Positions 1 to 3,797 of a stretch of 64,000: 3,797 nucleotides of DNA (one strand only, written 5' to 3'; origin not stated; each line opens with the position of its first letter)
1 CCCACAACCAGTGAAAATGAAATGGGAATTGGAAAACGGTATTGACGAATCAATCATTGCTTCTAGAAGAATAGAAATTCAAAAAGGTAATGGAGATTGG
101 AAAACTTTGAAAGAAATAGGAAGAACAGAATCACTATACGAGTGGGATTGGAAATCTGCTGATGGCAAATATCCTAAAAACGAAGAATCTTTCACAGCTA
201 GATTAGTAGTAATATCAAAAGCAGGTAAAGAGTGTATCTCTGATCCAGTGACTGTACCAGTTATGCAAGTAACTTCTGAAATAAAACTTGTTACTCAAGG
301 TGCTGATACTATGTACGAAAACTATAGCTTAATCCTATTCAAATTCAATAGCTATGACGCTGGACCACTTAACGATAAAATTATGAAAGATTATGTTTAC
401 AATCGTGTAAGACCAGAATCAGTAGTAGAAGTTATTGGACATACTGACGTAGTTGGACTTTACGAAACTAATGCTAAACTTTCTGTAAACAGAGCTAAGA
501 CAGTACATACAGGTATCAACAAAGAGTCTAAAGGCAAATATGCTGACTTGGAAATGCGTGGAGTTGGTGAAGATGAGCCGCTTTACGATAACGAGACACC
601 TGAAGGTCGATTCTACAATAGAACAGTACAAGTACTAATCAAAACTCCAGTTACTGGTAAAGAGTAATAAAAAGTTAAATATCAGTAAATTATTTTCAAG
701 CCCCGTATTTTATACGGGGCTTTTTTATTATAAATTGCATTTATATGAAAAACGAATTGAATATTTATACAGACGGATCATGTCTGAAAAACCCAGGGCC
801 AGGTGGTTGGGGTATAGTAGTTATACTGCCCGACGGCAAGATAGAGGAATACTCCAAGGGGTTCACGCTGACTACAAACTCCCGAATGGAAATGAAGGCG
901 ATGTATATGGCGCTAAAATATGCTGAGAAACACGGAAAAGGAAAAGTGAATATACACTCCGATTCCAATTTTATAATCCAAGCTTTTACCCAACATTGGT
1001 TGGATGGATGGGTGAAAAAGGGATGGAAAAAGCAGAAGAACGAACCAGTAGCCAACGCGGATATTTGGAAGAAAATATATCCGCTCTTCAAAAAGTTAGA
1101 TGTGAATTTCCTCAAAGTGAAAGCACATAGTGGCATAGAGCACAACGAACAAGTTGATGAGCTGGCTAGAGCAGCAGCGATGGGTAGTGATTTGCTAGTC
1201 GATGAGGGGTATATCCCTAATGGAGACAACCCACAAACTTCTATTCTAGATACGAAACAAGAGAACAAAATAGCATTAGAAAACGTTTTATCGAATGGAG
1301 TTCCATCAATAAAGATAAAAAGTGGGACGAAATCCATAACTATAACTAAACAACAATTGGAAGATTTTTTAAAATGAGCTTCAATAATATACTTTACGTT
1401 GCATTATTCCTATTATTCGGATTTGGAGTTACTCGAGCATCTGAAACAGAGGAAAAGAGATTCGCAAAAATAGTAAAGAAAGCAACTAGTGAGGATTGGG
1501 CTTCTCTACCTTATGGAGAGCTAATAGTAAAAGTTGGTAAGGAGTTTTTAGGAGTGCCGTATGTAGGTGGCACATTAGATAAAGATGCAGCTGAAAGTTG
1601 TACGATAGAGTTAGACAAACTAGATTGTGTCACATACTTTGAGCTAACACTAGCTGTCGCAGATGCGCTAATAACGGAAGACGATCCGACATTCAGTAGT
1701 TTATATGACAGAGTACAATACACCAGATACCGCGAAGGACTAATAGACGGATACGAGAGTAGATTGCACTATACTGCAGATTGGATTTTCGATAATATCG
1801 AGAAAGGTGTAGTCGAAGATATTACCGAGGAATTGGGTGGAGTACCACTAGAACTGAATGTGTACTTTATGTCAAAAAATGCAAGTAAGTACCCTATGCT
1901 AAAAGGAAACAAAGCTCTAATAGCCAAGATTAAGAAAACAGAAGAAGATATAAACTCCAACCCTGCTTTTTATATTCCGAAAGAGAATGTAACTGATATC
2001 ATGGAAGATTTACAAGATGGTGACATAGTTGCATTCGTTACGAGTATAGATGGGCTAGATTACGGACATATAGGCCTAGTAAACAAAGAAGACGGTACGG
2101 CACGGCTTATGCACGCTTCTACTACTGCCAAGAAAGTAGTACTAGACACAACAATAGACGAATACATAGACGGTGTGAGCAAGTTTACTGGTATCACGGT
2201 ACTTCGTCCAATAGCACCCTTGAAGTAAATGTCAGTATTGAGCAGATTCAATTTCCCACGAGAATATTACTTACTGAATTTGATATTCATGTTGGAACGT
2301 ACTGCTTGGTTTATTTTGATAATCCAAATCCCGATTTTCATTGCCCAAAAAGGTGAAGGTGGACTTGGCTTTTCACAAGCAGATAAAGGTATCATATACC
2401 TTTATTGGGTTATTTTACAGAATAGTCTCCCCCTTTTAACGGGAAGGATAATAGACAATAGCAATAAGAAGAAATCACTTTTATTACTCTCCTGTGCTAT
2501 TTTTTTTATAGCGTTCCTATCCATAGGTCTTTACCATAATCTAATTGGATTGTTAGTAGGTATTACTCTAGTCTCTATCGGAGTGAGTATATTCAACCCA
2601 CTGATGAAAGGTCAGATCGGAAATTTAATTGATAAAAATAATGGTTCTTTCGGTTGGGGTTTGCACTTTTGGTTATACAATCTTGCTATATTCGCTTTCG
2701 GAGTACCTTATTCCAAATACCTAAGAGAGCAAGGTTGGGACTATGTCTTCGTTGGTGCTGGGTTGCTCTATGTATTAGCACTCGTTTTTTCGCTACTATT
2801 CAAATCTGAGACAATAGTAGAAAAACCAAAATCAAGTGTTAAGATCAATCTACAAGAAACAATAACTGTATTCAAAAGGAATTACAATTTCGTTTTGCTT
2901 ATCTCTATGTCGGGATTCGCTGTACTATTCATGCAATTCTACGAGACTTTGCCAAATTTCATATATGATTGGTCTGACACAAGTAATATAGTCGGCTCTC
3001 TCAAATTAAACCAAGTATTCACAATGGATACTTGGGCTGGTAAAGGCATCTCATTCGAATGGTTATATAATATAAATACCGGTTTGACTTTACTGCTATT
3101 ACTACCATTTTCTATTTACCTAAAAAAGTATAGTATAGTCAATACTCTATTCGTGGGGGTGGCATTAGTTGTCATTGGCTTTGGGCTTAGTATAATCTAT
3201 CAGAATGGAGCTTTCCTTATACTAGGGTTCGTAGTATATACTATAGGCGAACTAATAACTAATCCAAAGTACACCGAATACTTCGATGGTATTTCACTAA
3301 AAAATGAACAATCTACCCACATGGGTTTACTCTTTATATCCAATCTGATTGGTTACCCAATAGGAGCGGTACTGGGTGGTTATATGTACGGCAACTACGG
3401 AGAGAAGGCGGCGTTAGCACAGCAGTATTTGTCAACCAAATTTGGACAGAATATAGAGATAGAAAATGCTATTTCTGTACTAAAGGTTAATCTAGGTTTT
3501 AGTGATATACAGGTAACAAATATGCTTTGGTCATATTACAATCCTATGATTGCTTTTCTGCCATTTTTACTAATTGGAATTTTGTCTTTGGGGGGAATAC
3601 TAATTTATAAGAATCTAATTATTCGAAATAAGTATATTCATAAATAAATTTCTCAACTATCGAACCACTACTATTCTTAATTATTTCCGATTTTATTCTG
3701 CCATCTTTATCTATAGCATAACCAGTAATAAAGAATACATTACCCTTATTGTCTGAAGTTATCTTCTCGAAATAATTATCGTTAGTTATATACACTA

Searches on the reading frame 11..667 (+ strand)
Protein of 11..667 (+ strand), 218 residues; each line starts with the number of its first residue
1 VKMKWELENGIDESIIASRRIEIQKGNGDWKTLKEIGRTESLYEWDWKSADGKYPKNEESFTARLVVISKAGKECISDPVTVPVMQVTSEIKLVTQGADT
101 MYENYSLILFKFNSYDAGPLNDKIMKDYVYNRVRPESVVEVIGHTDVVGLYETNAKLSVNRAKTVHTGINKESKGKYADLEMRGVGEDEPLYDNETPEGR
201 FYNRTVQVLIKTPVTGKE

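Call 44: search_protein_families(library=pfam, proteins=[window:11-667:+], max_evalue=0.001)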
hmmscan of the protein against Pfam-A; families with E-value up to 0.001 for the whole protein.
window:11-667:+ (218 aa): 1 family
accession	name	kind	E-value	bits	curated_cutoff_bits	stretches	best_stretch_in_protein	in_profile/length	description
PF00691.25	OmpA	-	7.5e-10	39.5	27.2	1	110-204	2-98/98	OmpA family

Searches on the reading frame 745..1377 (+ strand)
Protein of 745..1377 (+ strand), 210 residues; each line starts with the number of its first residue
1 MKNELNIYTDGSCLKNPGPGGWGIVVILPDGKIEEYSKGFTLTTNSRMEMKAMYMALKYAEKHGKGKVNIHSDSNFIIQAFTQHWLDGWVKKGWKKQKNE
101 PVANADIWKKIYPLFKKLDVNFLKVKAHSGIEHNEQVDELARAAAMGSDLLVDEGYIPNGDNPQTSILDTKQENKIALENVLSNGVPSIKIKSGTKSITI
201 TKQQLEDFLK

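Call 44: search_protein_families(library=pfam, proteins=[window:745-1377:+], max_evalue=0.001)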
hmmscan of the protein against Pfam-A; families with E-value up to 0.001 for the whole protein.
window:745-1377:+ (210 aa): 2 families
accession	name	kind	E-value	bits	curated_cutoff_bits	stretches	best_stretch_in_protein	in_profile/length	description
PF00075.30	RNase_H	-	9.8e-40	136.4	25.8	1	3-145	2-140/141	RNase H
PF13456.12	RVT_3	-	1e-07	32.3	21.6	1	9-85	2-80/123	Reverse transcriptase-like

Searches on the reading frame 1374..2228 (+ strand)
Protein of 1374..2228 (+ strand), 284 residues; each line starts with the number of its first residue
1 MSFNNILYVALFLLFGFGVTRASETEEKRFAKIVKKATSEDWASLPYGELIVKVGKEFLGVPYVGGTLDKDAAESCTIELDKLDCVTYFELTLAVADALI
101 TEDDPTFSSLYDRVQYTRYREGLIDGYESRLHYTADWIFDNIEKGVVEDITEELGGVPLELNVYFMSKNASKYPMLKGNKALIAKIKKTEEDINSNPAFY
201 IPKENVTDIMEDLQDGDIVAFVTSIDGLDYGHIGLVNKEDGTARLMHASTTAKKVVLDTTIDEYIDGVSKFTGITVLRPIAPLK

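Call 44: search_protein_families(library=pfam, proteins=[window:1374-2228:+], max_evalue=0.001)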
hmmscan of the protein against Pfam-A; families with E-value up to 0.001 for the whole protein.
window:1374-2228:+ (284 aa): 1 family
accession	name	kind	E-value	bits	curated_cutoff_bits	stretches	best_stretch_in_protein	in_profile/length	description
PF07313.18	AmiA-like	-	2.6e-41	141.8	27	1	54-266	2-197/202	N-acetylmuramoyl-L-alanine amidase-like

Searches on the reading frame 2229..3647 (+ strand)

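Call 44: search_protein_families(library=pfam, proteins=[window:2229-3647:+], max_evalue=0.001)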
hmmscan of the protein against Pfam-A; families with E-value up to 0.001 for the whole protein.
window:2229-3647:+ (472 aa): 1 family
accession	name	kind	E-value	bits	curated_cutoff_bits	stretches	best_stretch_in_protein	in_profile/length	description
PF07690.21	MFS_1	-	1.2e-22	80.8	33.4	2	18-249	3-235/347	Major Facilitator Superfamily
